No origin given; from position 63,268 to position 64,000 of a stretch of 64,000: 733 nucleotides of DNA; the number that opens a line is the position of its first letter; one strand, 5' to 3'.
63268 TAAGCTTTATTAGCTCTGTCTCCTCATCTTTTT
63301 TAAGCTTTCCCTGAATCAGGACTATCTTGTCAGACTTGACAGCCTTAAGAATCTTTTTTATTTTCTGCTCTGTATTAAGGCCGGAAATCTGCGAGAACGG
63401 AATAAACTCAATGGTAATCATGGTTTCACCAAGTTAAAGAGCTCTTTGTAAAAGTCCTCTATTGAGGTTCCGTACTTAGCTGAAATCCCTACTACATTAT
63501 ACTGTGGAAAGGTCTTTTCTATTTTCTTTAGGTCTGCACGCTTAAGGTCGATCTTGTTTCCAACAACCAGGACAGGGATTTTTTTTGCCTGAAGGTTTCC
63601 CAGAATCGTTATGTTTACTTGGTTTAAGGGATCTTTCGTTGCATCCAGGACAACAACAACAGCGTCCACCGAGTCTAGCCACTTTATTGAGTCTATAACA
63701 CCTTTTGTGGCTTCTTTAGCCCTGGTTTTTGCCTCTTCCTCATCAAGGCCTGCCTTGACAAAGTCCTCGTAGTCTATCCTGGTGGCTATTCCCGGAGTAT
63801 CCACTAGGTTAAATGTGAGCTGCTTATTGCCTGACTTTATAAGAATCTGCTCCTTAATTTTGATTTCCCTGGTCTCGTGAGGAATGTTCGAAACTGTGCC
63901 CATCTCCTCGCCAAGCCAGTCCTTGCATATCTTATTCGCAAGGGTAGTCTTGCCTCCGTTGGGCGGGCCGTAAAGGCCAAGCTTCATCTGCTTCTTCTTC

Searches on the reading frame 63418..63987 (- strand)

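Call 19: search_protein_families(library=pfam, proteins=[window:63418-63987:-], max_evalue=0.001)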
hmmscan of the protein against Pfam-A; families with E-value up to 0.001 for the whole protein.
window:63418-63987:- (189 aa): 9 families
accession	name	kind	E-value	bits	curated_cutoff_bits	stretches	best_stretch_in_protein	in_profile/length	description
PF01926.29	MMR_HSR1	-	8.6e-15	55.3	21.9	1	3-145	2-113/113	50S ribosome-binding GTPase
PF00009.33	GTP_EFTU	-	2.7e-10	40.6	26.5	1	104-185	90-184/188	Elongation factor Tu GTP binding domain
PF02421.24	FeoB_N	-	3.1e-07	30.5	27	1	3-181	3-154/156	Ferrous iron transport protein B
PF00735.24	Septin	-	5.1e-06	26.4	26.2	1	7-136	11-142/280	Septin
PF03193.22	RsgA_GTPase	-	3.5e-05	24.2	30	0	106-183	22-104/174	RsgA GTPase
PF08477.19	Roc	-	7.3e-05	23.4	27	0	2-66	1-65/119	Ras of Complex, Roc, domain of DAPkinase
PF00004.35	AAA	-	9.4e-05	23.3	21.2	1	5-152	3-117/131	ATPase family associated with various cellular activities (AAA)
PF16897.10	MMR_HSR1_Xtn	-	0.00012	22.5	35.2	1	114-185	38-102/106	C-terminal region of MMR_HSR1 domain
PF00025.27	Arf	-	0.00072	19.5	22.3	0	103-152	78-131/174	ADP-ribosylation factor family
